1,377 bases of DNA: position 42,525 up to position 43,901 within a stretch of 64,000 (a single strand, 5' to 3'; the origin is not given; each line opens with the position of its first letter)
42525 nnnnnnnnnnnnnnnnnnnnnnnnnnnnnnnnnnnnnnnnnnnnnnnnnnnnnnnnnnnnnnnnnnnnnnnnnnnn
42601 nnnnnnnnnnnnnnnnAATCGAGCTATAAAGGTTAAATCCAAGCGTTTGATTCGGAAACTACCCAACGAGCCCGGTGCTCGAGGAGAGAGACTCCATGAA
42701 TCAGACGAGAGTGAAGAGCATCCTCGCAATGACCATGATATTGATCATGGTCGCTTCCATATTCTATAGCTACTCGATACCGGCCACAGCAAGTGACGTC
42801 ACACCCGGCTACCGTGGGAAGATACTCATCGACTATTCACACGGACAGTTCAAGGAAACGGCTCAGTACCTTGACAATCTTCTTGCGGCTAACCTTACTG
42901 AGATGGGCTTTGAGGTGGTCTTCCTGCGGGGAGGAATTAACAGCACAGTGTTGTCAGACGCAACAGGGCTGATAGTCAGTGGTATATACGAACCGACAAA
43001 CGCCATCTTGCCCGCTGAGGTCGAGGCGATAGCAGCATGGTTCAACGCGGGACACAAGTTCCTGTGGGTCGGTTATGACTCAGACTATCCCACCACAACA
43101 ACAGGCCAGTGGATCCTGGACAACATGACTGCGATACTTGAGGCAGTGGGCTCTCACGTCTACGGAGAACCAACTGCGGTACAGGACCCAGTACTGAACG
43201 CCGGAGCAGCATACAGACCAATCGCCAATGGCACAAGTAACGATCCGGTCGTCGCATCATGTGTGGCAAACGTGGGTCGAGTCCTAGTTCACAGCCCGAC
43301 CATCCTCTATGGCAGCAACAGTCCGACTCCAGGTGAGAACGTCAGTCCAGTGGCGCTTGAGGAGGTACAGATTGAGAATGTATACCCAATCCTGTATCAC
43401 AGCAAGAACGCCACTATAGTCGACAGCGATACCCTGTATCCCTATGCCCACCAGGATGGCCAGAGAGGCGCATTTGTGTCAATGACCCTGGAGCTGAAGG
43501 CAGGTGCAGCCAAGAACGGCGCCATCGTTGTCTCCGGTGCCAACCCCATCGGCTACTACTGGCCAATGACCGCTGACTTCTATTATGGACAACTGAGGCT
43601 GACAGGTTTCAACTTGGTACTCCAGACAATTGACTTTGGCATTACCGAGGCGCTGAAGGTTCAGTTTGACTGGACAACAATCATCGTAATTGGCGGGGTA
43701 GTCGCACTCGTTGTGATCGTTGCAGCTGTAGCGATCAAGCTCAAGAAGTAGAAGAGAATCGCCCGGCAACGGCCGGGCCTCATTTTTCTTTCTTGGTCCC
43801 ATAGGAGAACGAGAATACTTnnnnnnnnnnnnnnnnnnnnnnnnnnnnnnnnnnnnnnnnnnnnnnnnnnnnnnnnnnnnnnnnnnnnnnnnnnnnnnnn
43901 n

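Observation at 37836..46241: ABC importer followed by two paralogous sequon-rich surface proteins, one carrying an extracellular PHP phosphoesterase domain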

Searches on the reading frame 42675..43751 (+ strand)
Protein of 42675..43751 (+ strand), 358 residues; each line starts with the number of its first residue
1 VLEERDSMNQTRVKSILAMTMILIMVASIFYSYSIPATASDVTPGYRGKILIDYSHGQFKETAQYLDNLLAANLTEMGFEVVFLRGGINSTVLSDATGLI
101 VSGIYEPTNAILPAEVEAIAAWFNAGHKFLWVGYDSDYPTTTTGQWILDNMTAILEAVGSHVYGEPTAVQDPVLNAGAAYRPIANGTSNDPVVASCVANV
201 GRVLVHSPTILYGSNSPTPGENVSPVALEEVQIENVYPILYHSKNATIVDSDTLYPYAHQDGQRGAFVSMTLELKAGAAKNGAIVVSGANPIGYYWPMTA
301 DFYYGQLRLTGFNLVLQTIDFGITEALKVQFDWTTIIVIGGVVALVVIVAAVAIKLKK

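Call 3: search_protein_families(library=pfam, proteins=[window:42675-43751:+], max_evalue=0.1)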
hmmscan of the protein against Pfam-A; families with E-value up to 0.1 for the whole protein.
window:42675-43751:+ (358 aa): 1 family
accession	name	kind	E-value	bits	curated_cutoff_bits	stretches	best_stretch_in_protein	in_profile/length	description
PF12263.13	DUF3611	-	0.095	13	27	1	7-124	44-155/175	Protein of unknown function (DUF3611)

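Call 4: search_protein_families(library=ncbifam, proteins=[window:42675-43751:+], max_evalue=0.1)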
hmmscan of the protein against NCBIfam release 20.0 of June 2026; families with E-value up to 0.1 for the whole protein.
window:42675-43751:+ (358 aa): 0 families
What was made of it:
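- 42675..43751 (+): P4, a surface-anchored protein made of a GIFT-like domain only. It has a signal helix, one class I glutamine-amidotransferase-like domain, and a C-terminal TM ending in KLKK. The likely start is ATG 42696. No Pfam or NCBIfam hit (calls 3, 4).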

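Call 10: find_homologous_proteins(query=window:42675-43751:+)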
Query window:42675-43751:+ (358 aa): 74 proteins with E <= 0.001 among 5620 candidates.
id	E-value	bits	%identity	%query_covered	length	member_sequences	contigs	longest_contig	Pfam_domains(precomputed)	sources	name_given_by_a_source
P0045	3.2e-200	682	55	90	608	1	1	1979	-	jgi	jgi:hypothetical protein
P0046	2.2e-175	601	54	90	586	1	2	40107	-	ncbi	ncbi:MAG: hypothetical protein ACFFE1_16340, partial [Candidatus Thorarchaeota archaeon]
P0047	4.1e-174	596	50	89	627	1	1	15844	-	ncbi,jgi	-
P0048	1.8e-166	571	52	80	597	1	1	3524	-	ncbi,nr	ncbi:MAG: hypothetical protein EAX95_16575, partial [Candidatus Thorarchaeota archaeon]|nr:hypotheti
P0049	2.2e-166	571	54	78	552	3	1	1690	-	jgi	jgi:hypothetical protein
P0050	1.3e-156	539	53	79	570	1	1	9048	-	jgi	-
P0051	1.7e-148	512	55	79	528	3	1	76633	-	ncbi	ncbi:MAG: hypothetical protein ACTSPE_06140 [Candidatus Thorarchaeota archaeon]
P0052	3.5e-130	452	57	78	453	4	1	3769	-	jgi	jgi:uncharacterized protein YaaQ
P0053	3.7e-117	409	53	90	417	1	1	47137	-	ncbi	ncbi:MAG: hypothetical protein ACXADC_03825, partial [Candidatus Thorarchaeota archaeon]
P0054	5.6e-113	395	73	70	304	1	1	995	-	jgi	jgi:hypothetical protein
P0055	2.5e-111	390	60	84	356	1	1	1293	-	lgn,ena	-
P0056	3.7e-109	383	62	80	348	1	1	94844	-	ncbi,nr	ncbi:MAG: hypothetical protein HXY34_11940 [Candidatus Thorarchaeota archaeon]|nr:hypothetical prote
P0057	1.5e-103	364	59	79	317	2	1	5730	-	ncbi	-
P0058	4.9e-103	363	53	89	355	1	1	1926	-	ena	-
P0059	6.2e-102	359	53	93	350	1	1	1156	-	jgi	jgi:hypothetical protein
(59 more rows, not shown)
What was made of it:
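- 42675..43751 (+): 74 homologues, nearly all Thorarchaeota (call 10).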

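Call 32: predict_structure(alignment_id=A2)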
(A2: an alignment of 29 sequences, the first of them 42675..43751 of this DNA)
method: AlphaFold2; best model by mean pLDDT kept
length: 358 residues; sequences in the alignment: 29
mean_pLDDT: 89.3   pTM: 0.84
mean pLDDT of the five models: 89.3, 88.7, 87.8, 87.3, 85.9
residues with pLDDT >= 90: 232; 70-90: 100; 50-70: 20; < 50: 6
segments of 3 or more residues with pLDDT < 50: 37-40
pLDDT, mean of each block of 10 residues (from residue 1): 75 81 76 51 80 92 93 97 96 98 85 97 97 78 79 97 93 93 96 97 91 97 97 98 93 86 96 96 96 87 88 97 91 77 89 85
secondary structure, 60 per line:
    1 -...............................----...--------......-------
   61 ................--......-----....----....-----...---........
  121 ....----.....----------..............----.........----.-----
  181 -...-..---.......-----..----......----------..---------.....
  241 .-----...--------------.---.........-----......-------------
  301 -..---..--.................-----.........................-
elements in order: H2-32 E48-53 H61-76 E79-84 H90-93 E98-101 H113-124 E129-133 H144-157 E162-170 E182-184 H191-197 E209-214 E236-241 E247-249 E268-276 E282-287 H311-327 H333-357
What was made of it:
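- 42675..43751 (+): AF2 pLDDT 89.3 (call 32).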

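Call 43: fold_search(model_id=the predicted structure, library=pdb)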
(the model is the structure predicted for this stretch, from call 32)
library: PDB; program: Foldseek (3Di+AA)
matches with E <= 10: 1504; with E <= 0.001: 7
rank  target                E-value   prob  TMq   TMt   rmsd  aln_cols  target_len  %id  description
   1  5fmr_C                4.0e-06  1.00  0.42  0.59   5.6       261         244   12  crIFT52 N-terminal domain (released 2016-03-09)
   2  2a9v_B                4.4e-05  1.00  0.32  0.52   8.5       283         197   10  Crystal structure of a putative gmp synthase subunit a protein (ta0944m) from thermoplasma acidophilum at 2.45 A resol (released 2005-08-02)
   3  2a9v_A                1.1e-04  1.00  0.32  0.51   8.5       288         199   10  Crystal structure of a putative gmp synthase subunit a protein (ta0944m) from thermoplasma acidophilum at 2.45 A resol (released 2005-08-02)
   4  2a9v_C                1.1e-04  1.00  0.32  0.51   8.5       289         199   10  Crystal structure of a putative gmp synthase subunit a protein (ta0944m) from thermoplasma acidophilum at 2.45 A resol (released 2005-08-02)
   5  1qdl_B                2.2e-04  1.00  0.34  0.54   7.9       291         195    9  THE CRYSTAL STRUCTURE OF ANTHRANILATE SYNTHASE FROM SULFOLOBUS SOLFATARICUS (released 1999-08-18)
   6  8hx8_A                3.9e-04  1.00  0.34  0.20   6.3       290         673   10  Crystal structure of 4-amino-4-deoxychorismate synthase from Streptomyces venezuelae co-crystallized with chorismate (released 2023-10-18)
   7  8hx8_B                4.1e-04  1.00  0.34  0.21   6.2       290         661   11  Crystal structure of 4-amino-4-deoxychorismate synthase from Streptomyces venezuelae co-crystallized with chorismate (released 2023-10-18)
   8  4e5v_B                1.2e-03  1.00  0.40  0.49   7.4       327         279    9  Crystal structure of a Putative thua-like protein (PARMER_02418) from Parabacteroides merdae ATCC 43184 at 1.75 A reso (released 2012-04-04)
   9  4e5v_A                1.2e-03  0.99  0.39  0.48   7.7       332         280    9  Crystal structure of a Putative thua-like protein (PARMER_02418) from Parabacteroides merdae ATCC 43184 at 1.75 A reso (released 2012-04-04)
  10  5dj1_B                1.4e-03  1.00  0.22  0.22   4.6       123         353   16  Structure of the PLP-Dependent L-Arginine Hydroxylase MppP Holoenzyme (released 2015-11-25)
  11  5lji_A                1.9e-03  0.99  0.21  0.44   5.0       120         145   17  Streptococcus pneumonia TIGR4 flavodoxin: structural and biophysical characterization of a novel drug target (released 2016-08-31)
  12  2v4u                  2.3e-03  0.96  0.37  0.46   8.1       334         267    7  Human CTP synthetase 2 - glutaminase domain in complex with 5-OXO-L- NORLEUCINE (released 2008-10-07)
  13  6c92_C                2.5e-03  0.99  0.21  0.21   5.9       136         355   17  The structure of MppP soaked with the product 2-ketoarginine (released 2018-09-05)
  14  1fx1                  2.5e-03  0.98  0.21  0.42   5.5       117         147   11  A CRYSTALLOGRAPHIC STRUCTURAL STUDY OF THE OXIDATION STATES OF DESULFOVIBRIO VULGARIS FLAVODOXIN (released 1985-01-02)
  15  6li0                  2.5e-03  0.98  0.22  0.18   5.8       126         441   15  Crystal structure of GPR52 in complex with agonist c17 (released 2020-02-26)
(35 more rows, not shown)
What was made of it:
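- On DUF4350 (PF14258) / GIFT-like GATase1 fold: Foldseek finds the IFT52 GIFT domain at E 4e-6 (call 43).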

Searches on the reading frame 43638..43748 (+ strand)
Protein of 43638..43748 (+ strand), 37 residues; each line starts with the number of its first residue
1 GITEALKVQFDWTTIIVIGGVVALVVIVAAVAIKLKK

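Call 74: search_protein_families(library=ncbifam, proteins=[window:43638-43748:+], max_evalue=1)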
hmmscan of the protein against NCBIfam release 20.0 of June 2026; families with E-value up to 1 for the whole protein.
seq(37 aa): 1 family
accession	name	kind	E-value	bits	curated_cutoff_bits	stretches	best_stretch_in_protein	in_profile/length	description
NF041738.1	GG_III-CTERM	domain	0.033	14.1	22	1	15-37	4-26/28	GGIII-like transmembrane region-containing protein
